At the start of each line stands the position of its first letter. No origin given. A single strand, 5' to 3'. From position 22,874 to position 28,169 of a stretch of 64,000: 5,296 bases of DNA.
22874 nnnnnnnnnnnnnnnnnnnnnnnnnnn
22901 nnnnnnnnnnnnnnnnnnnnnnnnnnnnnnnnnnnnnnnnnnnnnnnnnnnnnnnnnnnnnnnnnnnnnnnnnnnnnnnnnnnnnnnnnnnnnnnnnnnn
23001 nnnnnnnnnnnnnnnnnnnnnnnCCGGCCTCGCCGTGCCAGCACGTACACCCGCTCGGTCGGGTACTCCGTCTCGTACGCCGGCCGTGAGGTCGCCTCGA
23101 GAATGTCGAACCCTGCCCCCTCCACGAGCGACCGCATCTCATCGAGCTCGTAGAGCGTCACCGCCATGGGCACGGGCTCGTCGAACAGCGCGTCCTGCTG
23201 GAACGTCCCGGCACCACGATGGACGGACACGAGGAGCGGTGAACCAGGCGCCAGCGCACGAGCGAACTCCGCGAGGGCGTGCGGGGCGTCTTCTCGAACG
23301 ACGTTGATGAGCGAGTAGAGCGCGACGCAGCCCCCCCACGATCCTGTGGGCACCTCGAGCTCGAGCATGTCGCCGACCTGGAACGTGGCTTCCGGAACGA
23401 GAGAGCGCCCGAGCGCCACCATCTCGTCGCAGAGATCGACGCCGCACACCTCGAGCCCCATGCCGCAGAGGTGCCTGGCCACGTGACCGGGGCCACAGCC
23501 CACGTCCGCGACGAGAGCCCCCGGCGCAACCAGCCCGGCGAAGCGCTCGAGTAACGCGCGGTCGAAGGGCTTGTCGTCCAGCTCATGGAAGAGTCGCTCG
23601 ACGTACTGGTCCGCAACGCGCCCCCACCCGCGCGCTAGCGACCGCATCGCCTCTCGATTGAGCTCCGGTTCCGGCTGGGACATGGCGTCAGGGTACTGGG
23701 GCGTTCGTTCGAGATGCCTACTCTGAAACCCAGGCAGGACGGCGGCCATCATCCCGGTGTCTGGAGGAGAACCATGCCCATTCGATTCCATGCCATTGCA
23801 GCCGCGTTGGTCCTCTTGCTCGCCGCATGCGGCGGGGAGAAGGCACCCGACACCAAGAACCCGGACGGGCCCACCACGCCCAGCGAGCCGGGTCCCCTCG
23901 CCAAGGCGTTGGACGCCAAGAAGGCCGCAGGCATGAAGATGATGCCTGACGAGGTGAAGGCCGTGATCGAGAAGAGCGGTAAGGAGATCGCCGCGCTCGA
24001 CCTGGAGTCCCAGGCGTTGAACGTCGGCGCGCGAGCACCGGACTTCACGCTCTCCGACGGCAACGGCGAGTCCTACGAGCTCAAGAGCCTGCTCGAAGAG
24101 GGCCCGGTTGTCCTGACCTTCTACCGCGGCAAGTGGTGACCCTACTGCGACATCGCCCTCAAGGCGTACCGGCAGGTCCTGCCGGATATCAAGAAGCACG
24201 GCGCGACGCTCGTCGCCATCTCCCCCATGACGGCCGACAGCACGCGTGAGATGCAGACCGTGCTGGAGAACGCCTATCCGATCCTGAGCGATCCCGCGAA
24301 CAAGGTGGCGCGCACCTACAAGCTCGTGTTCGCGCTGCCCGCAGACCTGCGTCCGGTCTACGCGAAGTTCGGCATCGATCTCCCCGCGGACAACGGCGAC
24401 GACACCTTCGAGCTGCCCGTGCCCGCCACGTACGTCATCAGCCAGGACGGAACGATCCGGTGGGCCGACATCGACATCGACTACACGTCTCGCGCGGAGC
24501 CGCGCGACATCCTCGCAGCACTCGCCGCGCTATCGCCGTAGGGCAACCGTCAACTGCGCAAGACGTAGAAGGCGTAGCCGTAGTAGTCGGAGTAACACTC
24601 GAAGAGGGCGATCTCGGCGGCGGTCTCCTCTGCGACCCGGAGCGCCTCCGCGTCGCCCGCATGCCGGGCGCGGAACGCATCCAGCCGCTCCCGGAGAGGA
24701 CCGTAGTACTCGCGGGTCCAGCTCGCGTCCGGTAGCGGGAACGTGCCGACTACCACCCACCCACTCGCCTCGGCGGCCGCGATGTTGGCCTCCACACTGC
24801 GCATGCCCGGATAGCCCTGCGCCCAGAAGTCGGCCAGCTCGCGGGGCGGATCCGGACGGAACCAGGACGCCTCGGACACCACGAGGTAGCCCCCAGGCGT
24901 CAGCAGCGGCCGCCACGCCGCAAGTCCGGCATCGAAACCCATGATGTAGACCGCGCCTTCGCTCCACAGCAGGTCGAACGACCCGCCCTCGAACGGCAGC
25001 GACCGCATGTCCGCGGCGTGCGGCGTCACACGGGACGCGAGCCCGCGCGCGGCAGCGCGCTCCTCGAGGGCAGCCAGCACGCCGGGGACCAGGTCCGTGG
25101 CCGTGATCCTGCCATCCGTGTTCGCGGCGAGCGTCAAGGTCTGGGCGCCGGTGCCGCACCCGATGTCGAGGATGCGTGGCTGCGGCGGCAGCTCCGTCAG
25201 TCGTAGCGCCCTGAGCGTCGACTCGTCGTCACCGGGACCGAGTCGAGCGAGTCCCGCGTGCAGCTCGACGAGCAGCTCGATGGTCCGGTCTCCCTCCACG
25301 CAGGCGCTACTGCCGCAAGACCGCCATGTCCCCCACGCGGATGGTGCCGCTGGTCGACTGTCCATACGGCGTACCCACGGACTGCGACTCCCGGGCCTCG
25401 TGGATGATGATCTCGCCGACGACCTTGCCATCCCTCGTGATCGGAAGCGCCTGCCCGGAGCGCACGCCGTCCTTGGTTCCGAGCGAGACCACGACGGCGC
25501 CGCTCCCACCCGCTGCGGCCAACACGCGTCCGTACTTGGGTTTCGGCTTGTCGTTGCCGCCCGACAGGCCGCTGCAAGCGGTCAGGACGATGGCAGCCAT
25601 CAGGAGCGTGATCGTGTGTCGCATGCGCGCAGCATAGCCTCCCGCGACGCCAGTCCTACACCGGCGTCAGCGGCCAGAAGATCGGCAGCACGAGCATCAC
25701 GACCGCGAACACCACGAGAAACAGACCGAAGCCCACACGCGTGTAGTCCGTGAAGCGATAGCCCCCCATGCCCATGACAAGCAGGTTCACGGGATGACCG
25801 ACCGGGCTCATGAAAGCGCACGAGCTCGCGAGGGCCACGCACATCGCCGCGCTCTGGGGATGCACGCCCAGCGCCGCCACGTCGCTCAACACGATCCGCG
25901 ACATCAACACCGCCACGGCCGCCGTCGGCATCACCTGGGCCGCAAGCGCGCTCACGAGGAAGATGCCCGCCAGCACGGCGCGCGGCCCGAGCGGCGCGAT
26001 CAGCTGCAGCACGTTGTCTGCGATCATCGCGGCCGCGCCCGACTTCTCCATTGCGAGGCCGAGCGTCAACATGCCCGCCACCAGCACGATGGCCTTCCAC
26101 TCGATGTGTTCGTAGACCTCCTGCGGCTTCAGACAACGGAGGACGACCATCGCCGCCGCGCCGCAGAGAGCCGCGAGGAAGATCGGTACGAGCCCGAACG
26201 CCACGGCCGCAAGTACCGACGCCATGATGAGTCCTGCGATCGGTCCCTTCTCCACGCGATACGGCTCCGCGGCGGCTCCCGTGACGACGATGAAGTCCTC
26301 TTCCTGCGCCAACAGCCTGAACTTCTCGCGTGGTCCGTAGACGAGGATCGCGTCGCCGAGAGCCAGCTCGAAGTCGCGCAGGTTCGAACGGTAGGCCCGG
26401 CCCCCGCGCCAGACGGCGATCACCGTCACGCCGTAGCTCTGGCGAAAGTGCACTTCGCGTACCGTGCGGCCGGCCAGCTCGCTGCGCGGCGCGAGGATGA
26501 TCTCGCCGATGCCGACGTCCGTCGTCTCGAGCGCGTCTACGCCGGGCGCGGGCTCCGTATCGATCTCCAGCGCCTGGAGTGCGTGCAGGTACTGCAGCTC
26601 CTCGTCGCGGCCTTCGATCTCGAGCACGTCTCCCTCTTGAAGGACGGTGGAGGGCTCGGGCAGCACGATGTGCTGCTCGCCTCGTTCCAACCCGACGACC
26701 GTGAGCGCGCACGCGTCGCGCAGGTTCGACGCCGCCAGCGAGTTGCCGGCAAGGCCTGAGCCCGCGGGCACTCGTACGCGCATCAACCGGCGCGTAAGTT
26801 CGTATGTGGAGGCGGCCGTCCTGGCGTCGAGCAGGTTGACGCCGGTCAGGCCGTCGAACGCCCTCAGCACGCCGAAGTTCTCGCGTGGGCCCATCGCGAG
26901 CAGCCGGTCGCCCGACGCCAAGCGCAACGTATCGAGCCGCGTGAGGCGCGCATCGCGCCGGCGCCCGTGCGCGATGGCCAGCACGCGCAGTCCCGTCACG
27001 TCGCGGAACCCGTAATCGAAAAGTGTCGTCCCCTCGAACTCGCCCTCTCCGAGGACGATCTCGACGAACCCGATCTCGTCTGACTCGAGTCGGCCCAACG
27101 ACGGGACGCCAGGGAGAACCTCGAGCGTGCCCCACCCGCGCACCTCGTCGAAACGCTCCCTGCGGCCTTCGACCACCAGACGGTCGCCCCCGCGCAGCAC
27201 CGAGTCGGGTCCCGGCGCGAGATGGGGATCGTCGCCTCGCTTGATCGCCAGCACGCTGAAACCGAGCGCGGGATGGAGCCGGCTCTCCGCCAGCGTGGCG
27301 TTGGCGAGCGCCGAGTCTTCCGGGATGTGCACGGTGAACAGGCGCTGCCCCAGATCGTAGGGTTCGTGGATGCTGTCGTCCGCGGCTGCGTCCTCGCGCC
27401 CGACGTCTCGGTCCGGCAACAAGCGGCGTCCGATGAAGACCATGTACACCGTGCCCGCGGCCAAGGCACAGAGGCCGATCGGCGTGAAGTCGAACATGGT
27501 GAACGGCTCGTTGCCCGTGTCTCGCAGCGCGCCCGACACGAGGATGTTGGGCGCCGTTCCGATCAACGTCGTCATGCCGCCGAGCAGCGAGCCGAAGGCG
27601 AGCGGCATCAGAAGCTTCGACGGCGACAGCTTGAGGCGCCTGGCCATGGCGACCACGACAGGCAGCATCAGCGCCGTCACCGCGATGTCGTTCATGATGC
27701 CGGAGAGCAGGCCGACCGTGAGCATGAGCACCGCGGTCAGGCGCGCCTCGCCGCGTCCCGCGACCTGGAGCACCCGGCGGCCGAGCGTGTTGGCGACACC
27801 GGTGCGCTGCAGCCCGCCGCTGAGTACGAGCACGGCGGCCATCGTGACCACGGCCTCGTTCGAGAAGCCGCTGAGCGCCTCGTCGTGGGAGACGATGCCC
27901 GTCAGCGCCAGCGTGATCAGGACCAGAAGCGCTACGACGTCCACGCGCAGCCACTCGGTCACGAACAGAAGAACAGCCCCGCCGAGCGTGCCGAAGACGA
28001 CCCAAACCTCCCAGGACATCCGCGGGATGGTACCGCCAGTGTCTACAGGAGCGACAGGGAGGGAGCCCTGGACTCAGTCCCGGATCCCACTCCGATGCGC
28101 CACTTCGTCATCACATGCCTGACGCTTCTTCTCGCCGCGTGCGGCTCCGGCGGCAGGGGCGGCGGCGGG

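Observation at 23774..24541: Candidate selenoprotein: TGA at the first Cys of a WCxxC motif in a redoxin-fold lipoprotein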

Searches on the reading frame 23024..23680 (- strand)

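Call 29: search_protein_families(library=pfam, proteins=[window:23024-23680:-], max_evalue=0.0001)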
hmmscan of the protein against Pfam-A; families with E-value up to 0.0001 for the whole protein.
window:23024-23680:- (219 aa): 4 families
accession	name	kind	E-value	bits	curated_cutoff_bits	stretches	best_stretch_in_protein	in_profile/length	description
PF13649.12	Methyltransf_25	-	6.3e-16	59.3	27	1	57-146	1-96/97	Methyltransferase domain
PF08241.18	Methyltransf_11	-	4.4e-14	53.3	21.2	1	59-150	2-94/95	Methyltransferase domain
PF13489.12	Methyltransf_23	-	1.6e-10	41.4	27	1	42-195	11-163/164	Methyltransferase domain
PF08242.18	Methyltransf_12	-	1.1e-06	29.7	30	1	59-147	2-96/98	Methyltransferase domain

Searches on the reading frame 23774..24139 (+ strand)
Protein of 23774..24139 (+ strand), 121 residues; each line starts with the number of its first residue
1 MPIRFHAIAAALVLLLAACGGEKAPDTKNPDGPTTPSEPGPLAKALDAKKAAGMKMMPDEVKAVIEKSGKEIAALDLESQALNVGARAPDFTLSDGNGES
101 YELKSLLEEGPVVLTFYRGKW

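Call 15: find_encoding_contigs(protein=window:23774-24139:+, flank=10000, max_places=6)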
Protein window:23774-24139:+ (121 aa): no gene with exactly this product is on record in the collection.

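Call 40: find_homologous_proteins(query=window:23774-24136:+, max_evalue=0.00001)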
Query seq(121 aa) (121 aa): 8 proteins with E <= 0.00001 among 94 candidates.
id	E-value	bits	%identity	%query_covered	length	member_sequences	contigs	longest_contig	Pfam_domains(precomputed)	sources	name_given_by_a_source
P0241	2.5e-72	258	100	100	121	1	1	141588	PF00578.28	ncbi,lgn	-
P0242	3.9e-41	158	68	85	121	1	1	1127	-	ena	-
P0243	7.6e-35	138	62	85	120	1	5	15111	PF00578.28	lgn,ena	-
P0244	2.1e-23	101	52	87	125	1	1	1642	PF00578.28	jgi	jgi:hypothetical protein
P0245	1.1e-22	98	54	88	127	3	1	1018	PF00578.28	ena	-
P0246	5.7e-17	80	45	53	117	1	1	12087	-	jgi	jgi:hypothetical protein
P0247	1.4e-12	66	41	88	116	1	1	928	-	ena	-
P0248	4.3e-8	51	33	92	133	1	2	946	PF08534.17,PF00578.28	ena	-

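Call 42: find_encoding_contigs(protein=P0243, flank=10000, max_places=6)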
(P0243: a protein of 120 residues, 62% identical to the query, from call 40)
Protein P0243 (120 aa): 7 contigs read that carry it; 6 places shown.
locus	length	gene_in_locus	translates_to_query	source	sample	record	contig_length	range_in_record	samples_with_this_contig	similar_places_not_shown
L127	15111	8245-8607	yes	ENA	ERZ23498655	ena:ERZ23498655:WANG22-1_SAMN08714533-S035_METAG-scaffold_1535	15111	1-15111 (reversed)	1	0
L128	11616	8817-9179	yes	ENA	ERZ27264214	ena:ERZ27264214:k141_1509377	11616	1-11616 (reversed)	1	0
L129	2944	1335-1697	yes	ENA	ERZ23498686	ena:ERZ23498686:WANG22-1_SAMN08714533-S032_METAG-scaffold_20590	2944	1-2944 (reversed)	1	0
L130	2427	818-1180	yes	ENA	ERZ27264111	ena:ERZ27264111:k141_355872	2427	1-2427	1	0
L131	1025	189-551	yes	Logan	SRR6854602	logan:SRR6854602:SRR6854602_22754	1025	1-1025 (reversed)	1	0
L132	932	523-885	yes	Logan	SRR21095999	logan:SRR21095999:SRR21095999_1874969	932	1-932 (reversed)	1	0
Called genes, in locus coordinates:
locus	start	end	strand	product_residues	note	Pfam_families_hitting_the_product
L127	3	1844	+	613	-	?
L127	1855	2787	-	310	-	PF08007:JmjC_2, PF13621:Cupin_8 (faint)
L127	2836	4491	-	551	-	PF13522:GATase_6 (faint), PF13537:GATase_7, PF00733:Asn_synthase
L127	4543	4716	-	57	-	-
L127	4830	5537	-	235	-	-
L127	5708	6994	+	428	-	-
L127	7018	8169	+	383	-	PF14559:TPR_19 (faint), PF13759:2OG-FeII_Oxy_5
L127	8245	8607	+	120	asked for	PF00578:AhpC-TSA (weak)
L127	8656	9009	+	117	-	PF00578:AhpC-TSA, PF08534:Redoxin (faint)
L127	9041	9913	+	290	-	PF27840:ScmC (weak)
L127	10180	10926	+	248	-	-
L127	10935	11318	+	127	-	-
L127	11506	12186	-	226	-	PF00230:MIP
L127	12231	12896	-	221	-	PF13489:Methyltransf_23, PF08241:Methyltransf_11, PF08242:Methyltransf_12, PF13649:Methyltransf_25, PF13847:Methyltransf_31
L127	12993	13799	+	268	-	PF13489:Methyltransf_23 (weak), PF08241:Methyltransf_11, PF13649:Methyltransf_25 (weak)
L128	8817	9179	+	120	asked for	PF00578:AhpC-TSA (weak)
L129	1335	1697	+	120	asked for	PF00578:AhpC-TSA (weak)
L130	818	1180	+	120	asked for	PF00578:AhpC-TSA (weak)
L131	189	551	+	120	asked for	PF00578:AhpC-TSA (weak)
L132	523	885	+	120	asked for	PF00578:AhpC-TSA (weak)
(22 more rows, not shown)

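Call 43: find_encoding_contigs(protein=P0242, flank=10000, max_places=3)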
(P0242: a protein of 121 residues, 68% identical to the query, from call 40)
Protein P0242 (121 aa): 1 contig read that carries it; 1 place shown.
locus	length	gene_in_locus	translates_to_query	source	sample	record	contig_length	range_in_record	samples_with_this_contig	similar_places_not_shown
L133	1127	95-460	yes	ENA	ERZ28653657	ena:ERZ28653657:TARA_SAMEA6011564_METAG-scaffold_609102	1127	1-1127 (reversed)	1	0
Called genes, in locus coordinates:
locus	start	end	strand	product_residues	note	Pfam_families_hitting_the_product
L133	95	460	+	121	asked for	-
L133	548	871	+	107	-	PF00578:AhpC-TSA, PF08534:Redoxin (faint)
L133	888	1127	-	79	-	?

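Call 44: find_encoding_contigs(protein=P0244, flank=10000, max_places=2)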
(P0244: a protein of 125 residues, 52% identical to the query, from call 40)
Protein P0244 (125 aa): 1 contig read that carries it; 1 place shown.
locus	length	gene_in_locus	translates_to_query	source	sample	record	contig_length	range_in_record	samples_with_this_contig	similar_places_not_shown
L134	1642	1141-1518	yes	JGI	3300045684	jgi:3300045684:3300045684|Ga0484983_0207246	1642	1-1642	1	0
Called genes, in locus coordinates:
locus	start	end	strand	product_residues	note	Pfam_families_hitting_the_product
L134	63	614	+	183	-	-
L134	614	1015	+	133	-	PF02082:Rrf2, PF12802:MarR_2 (weak)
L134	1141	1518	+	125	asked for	PF00578:AhpC-TSA (weak)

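Call 45: find_encoding_contigs(protein=P0245, flank=10000, max_places=2)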
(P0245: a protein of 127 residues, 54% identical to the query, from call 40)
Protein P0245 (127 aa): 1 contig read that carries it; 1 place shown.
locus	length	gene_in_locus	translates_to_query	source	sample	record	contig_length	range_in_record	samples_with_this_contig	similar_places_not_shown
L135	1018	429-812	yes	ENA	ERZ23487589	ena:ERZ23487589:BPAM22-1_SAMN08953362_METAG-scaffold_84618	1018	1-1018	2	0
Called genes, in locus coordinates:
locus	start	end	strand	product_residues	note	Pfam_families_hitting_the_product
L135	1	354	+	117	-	?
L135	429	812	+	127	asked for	PF00578:AhpC-TSA (weak)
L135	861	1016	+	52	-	?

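Call 46: find_encoding_contigs(protein=P0246, flank=10000, max_places=2)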
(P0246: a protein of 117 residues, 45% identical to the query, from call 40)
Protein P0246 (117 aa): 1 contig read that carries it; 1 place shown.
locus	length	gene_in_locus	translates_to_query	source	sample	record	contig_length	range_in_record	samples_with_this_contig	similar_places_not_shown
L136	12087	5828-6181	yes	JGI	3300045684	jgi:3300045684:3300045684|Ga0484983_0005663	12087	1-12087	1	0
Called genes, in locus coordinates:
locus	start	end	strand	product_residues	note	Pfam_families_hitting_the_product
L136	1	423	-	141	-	?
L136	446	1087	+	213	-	PF07638:Sigma70_ECF (weak), PF08281:Sigma70_r4_2, PF04545:Sigma70_r4, PF22980:Myb_DNA-bind_8 (faint)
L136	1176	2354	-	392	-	PF00072:Response_reg, PF07228:SpoIIE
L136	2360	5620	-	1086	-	PF00989:PAS, PF13426:PAS_9, PF08447:PAS_3, PF08448:PAS_4, PF13426:PAS_9, PF01590:GAF, PF13185:GAF_2, PF00512:HisKA, +6 more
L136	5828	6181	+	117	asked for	-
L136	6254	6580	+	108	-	PF00578:AhpC-TSA (weak)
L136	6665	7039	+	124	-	PF13564:DoxX_2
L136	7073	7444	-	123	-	PF13564:DoxX_2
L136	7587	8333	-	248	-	PF00106:adh_short, PF08659:KR, PF13460:NAD_binding_10, PF13561:adh_short_C2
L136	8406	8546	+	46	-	-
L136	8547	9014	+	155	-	PF13911:AhpC-TSA_2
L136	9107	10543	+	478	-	PF13442:Cytochrome_CBB3 (weak)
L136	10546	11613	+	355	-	-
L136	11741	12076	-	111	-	-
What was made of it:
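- The called start of the second fragment differs among orthologs, giving fragments of 117, 107 and 108 aa (calls 42, 43, 46).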

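Call 47: find_encoding_contigs(protein=P0247, flank=10000, max_places=2)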
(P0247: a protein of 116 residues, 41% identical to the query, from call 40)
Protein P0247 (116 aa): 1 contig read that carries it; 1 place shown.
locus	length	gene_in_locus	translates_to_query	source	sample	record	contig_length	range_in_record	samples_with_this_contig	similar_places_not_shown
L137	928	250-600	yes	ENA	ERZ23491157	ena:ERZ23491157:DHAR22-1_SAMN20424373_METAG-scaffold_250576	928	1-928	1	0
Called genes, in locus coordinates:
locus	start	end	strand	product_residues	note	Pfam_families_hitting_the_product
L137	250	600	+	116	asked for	-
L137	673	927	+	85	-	?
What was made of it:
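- Gene callers produce exactly this split (P0241; calls 40, 42-47).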

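Call 50: list_cluster_members(proteins=[P0241, P0121, P0001])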
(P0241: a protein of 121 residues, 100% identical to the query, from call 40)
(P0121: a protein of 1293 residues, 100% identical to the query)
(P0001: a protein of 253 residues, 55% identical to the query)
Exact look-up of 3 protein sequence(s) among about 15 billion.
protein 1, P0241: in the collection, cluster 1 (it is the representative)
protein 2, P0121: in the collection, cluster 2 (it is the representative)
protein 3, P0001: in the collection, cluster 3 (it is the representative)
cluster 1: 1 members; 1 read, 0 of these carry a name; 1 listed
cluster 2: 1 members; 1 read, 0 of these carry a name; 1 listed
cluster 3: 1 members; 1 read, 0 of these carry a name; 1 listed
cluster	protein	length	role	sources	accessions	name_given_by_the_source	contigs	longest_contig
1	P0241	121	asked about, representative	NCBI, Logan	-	-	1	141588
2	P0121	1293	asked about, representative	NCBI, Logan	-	-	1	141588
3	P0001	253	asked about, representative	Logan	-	-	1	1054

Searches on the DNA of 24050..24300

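Call 57: search_rna_families(source=window, start=24050, end=24300, threshold=evalue, max_evalue=10)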
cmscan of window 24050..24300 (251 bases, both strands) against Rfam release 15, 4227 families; matches with E-value up to 10: 0.
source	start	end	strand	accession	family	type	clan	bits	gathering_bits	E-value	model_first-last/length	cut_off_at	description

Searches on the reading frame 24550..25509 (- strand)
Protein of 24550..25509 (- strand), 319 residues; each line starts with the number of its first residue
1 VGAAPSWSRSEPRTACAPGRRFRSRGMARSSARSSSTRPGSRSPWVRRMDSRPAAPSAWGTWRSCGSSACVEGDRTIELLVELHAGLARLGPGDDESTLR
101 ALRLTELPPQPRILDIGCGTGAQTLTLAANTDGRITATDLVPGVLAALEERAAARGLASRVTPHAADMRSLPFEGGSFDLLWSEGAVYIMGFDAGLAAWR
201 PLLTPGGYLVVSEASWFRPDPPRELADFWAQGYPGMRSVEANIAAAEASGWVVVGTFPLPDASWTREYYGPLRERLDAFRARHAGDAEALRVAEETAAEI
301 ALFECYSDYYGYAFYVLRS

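Call 13: find_encoding_contigs(protein=window:24550-25509:-, flank=10000, max_places=6)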
Protein window:24550-25509:- (319 aa): no gene with exactly this product is on record in the collection.

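Call 29: search_protein_families(library=pfam, proteins=[window:24553-25509:-], max_evalue=0.0001)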
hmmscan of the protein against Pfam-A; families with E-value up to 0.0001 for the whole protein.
window:24553-25509:- (319 aa): 6 families
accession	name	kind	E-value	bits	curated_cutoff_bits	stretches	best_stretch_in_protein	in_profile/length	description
PF13649.12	Methyltransf_25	-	6.8e-18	65.6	27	1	113-207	1-97/97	Methyltransferase domain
PF08241.18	Methyltransf_11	-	4.8e-15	56.4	21.2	1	114-211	1-95/95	Methyltransferase domain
PF13847.12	Methyltransf_31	-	8.3e-12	45.4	27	1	112-215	6-113/145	Methyltransferase domain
PF08242.18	Methyltransf_12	-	5.1e-10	40.4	30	1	114-209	1-98/98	Methyltransferase domain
PF01209.24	Ubie_methyltran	-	9.6e-07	28.8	20.1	1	112-217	50-157/233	ubiE/COQ5 methyltransferase family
PF13578.12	Methyltransf_24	-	2.9e-05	25.3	26.3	1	115-211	2-102/105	Methyltransferase domain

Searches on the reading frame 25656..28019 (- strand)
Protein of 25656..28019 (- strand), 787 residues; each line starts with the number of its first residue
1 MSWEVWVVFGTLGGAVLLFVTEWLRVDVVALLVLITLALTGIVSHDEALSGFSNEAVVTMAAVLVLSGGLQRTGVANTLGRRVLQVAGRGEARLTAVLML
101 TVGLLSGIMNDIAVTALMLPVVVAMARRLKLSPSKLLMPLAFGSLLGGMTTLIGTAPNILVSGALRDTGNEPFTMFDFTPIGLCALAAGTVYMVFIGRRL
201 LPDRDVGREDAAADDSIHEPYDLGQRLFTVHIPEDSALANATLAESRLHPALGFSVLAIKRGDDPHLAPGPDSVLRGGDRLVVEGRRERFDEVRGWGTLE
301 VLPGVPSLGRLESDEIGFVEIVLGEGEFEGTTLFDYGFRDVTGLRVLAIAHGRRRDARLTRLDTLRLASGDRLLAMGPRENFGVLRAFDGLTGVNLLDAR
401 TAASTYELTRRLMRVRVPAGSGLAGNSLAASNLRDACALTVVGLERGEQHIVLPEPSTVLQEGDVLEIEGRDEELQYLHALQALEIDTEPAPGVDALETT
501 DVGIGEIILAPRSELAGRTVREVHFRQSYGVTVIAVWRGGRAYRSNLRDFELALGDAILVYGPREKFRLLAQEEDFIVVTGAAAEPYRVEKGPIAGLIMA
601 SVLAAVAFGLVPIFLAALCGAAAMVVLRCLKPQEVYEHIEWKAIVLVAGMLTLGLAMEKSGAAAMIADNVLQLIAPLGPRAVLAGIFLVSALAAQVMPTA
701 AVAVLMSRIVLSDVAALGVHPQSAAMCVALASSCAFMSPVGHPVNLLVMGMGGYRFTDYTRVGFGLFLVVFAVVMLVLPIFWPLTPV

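Call 14: find_encoding_contigs(protein=window:25656-28019:-, flank=10000, max_places=6)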
Protein window:25656-28019:- (787 aa): no gene with exactly this product is on record in the collection.
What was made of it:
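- Tried and rejected: Exact look-ups of three window proteins in the contig index found nothing (calls 13-15).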

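Call 29: search_protein_families(library=pfam, proteins=[window:25659-28019:-], max_evalue=0.0001)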
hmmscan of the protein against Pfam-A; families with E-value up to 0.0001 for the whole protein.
window:25659-28019:- (787 aa): 3 families
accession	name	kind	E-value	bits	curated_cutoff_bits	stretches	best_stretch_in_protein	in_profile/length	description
PF03600.22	CitMHS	-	4.5e-94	315.7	31.9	2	17-729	2-336/336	Citrate transporter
PF02080.26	TrkA_C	-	2.6e-44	149.4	27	3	412-480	1-68/71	TrkA-C domain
PF00939.25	Na_sulph_symp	-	6.4e-18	65.4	27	2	617-783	297-467/472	Sodium:sulfate symporter transmembrane region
